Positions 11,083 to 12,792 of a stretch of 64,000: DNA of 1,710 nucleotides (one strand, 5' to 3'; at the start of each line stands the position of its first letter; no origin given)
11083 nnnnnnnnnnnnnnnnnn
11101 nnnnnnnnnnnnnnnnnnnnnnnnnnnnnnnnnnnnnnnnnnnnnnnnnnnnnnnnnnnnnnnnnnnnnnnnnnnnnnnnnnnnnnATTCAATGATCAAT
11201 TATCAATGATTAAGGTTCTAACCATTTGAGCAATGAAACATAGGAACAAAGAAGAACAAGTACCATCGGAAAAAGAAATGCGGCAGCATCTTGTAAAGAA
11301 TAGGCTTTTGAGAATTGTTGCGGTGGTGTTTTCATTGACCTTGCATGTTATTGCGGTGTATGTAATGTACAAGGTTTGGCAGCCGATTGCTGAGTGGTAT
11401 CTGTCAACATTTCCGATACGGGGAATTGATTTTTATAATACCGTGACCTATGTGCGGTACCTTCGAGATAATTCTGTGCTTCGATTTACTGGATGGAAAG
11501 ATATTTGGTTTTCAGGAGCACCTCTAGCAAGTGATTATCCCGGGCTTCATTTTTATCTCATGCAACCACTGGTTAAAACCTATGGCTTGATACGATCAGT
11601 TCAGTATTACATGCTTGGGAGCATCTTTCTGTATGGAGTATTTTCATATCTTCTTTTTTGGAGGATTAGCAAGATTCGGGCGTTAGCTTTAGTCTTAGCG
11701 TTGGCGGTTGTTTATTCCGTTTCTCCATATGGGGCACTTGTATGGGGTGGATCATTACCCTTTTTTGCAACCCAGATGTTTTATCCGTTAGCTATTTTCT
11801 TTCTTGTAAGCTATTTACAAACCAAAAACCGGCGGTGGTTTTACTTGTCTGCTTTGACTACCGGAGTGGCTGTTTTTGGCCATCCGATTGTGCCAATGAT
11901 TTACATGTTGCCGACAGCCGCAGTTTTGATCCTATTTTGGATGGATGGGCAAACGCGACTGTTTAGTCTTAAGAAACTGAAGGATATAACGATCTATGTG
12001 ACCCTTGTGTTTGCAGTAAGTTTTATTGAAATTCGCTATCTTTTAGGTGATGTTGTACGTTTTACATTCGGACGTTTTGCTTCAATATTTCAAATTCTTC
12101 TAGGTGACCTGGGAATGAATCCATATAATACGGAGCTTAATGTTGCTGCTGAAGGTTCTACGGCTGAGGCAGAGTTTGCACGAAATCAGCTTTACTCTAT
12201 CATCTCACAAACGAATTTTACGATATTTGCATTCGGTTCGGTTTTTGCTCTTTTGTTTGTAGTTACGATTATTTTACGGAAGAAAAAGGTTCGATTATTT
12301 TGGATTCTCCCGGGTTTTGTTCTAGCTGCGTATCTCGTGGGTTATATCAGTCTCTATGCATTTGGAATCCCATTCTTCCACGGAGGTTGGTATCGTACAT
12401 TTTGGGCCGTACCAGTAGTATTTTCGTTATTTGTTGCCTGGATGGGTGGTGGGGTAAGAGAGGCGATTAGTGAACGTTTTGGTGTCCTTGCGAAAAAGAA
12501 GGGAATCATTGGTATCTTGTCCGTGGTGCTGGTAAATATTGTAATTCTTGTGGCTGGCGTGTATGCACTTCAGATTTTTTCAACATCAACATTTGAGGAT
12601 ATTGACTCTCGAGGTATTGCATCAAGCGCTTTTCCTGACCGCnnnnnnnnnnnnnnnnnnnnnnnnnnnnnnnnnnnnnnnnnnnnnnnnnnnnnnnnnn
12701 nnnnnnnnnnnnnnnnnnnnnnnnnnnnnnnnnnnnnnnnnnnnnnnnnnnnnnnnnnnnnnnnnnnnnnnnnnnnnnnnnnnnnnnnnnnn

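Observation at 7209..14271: Family of three paralogous giant GT-C-like membrane proteins (third copy at 24315-27122)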

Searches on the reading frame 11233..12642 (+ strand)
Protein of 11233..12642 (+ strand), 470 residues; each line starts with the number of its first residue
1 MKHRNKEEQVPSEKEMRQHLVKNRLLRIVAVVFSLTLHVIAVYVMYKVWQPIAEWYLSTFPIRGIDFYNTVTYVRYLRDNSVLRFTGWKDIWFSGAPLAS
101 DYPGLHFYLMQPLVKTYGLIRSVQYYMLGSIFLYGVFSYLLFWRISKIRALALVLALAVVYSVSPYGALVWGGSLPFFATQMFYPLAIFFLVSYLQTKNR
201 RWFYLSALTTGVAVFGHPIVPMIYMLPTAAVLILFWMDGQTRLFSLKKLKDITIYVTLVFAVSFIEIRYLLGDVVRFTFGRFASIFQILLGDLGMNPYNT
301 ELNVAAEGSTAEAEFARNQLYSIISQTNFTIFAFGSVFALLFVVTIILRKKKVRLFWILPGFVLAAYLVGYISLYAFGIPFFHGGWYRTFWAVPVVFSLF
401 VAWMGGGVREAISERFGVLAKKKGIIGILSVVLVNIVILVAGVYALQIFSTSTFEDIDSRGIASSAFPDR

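Call 59: search_protein_families(library=pfam, proteins=[window:11233-12642:+], max_evalue=10)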
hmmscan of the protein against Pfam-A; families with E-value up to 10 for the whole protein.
window:11233-12642:+ (470 aa): 1 family
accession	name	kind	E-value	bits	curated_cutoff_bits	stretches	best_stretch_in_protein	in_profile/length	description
PF09472.15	MtrF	-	0.65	9.8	22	1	317-344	29-57/62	Tetrahydromethanopterin S-methyltransferase, F subunit (MtrF)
